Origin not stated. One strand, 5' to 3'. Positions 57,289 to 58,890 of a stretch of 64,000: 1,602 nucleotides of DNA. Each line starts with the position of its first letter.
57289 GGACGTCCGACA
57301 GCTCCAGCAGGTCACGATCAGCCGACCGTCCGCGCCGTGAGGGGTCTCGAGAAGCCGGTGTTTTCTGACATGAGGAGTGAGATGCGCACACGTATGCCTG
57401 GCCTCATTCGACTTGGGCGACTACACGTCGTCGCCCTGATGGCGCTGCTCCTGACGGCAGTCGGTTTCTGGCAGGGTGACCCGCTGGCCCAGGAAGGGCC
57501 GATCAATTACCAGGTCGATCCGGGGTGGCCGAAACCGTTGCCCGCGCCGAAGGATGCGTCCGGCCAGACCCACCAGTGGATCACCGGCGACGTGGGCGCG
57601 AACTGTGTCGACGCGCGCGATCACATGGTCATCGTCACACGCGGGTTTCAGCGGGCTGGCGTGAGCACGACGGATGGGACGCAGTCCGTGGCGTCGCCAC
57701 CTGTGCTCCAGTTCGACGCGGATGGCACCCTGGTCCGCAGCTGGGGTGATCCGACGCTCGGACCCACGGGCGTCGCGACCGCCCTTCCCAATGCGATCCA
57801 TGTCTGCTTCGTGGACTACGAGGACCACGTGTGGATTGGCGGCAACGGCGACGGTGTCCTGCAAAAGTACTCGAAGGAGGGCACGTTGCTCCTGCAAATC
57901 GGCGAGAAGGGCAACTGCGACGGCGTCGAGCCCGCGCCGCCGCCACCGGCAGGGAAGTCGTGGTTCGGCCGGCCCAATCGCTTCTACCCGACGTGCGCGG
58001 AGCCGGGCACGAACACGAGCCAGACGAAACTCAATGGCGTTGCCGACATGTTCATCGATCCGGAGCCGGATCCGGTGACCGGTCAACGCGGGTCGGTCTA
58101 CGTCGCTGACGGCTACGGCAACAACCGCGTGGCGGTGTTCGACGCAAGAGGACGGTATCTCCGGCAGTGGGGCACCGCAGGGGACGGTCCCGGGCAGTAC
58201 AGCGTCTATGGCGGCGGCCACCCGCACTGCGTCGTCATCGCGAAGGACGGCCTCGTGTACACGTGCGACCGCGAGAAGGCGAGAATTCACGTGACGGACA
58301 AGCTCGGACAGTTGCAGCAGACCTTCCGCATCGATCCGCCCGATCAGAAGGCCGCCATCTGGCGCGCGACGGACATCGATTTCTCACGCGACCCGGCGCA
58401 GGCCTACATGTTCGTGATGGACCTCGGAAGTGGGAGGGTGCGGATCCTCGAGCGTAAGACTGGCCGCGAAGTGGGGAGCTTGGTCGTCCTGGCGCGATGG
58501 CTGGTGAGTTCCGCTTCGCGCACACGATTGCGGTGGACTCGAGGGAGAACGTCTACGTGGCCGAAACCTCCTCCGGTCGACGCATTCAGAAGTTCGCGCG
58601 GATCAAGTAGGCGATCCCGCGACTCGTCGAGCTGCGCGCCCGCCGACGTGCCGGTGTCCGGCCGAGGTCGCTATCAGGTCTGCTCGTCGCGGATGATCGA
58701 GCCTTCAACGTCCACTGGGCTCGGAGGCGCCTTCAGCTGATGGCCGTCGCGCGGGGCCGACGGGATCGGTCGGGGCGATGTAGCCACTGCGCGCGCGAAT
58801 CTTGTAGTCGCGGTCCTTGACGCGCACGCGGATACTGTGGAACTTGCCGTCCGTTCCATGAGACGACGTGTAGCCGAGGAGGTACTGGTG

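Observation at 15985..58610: Ten coding lesions confined to five accessory genes; none found in the other genes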

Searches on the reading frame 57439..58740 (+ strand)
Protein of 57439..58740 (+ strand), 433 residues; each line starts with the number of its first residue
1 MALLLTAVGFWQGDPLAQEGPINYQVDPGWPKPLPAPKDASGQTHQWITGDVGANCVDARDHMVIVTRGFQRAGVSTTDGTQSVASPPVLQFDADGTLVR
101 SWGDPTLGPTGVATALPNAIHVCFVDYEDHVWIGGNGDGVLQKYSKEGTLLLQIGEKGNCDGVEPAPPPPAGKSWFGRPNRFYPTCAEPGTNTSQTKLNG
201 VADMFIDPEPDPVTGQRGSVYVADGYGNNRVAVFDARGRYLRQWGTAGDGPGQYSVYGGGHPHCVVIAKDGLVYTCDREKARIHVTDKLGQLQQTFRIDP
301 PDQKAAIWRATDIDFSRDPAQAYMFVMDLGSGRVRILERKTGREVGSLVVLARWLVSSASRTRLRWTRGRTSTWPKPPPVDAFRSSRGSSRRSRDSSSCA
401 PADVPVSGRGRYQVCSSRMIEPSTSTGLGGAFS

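Call 28: find_encoding_contigs(protein=window:57439-58740:+, flank=10000, max_places=10)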
Protein window:57439-58740:+ (433 aa): 2 contigs read that carry it; 2 places shown.
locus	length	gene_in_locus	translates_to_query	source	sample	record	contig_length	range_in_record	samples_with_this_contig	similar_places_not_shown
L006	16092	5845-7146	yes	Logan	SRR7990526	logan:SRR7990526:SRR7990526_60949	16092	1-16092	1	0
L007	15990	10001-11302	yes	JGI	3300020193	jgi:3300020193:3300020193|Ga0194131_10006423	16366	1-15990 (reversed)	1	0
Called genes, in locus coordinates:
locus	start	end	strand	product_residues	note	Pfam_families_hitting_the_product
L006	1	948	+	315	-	?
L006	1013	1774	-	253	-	PF12146:Hydrolase_4 (faint), PF12697:Abhydrolase_6 (weak), PF00561:Abhydrolase_1 (weak), PF08386:Abhydrolase_4 (weak)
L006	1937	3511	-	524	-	PF01554:MatE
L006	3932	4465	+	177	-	PF01011:PQQ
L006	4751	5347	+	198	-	-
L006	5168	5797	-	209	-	-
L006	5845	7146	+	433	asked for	PF01436:NHL (faint)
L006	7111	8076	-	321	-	PF00092:VWA, PF13519:VWA_2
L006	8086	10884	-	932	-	PF00675:Peptidase_M16, PF05193:Peptidase_M16_C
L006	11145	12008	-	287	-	PF13620:CarboxypepD_reg (faint), PF08308:PEGA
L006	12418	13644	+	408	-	PF08534:Redoxin, PF00578:AhpC-TSA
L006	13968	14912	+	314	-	PF01925:TauE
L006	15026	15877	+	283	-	PF01507:PAPS_reduct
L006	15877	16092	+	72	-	?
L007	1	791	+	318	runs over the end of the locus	PF01565:FAD_binding_4, PF02873:MurB_C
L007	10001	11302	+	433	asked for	PF01436:NHL (faint)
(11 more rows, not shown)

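Call 29: list_cluster_members(proteins=[L001:8464-8997:+, L001:9283-9879:+, window:57439-58740:+, L002:14113-14874:+, L002:14959-15246:+, L002:15385-15885:+, window:15985-17106:+, window:17155-18264:+, window:18278-18736:+, window:18737-19663:+])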
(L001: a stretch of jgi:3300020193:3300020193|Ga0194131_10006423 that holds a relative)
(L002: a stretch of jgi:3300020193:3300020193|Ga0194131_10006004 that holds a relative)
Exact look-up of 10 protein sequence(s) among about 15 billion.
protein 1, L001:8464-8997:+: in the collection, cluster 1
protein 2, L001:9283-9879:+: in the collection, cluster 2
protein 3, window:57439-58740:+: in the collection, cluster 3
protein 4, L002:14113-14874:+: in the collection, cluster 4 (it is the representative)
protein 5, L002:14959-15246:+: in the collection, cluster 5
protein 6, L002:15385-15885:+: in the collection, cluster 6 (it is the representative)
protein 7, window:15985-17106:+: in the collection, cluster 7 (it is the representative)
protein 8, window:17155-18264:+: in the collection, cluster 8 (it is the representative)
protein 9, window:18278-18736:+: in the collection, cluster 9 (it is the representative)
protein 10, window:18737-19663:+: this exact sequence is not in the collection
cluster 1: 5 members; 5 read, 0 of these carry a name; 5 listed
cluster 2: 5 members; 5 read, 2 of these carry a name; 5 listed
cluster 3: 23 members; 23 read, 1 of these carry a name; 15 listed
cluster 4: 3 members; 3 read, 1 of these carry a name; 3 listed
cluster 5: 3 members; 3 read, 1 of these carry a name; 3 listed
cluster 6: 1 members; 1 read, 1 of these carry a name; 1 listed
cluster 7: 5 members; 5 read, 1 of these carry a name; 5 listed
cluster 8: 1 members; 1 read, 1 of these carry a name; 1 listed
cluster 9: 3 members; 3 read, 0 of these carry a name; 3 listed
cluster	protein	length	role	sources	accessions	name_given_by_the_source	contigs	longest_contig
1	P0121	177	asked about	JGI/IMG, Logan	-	-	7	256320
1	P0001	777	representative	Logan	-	-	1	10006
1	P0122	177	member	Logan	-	-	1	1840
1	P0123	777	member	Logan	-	-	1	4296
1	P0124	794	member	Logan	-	-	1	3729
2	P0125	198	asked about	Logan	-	-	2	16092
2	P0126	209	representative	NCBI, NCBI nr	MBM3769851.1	MAG: hypothetical protein FJW27_00895 [Acidimicrobiia bacterium] | hypothetical protein [Acidimicrobiia bacterium]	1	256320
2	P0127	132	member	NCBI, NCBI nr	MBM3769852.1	MAG: cytochrome c [Acidimicrobiia bacterium] | cytochrome c [Acidimicrobiia bacterium]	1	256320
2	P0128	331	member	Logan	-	-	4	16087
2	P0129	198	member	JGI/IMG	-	-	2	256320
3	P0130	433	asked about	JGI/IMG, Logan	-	-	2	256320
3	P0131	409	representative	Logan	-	-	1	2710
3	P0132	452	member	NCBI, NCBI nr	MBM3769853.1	MAG: hypothetical protein FJW27_00905 [Acidimicrobiia bacterium] | hypothetical protein [Acidimicrobiia bacterium]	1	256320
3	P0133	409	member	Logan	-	-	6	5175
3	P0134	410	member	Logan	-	-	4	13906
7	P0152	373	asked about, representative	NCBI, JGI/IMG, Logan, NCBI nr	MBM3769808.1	MAG: HAMP domain-containing protein [Acidimicrobiia bacterium] | HAMP domain-containing protein [Acidimicrobiia bacterium]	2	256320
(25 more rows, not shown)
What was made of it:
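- GenBank proteins MBM3769808-853 equal the fragments (call 29). PGAP annotated the fragments as ordinary CDSs (call 29).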
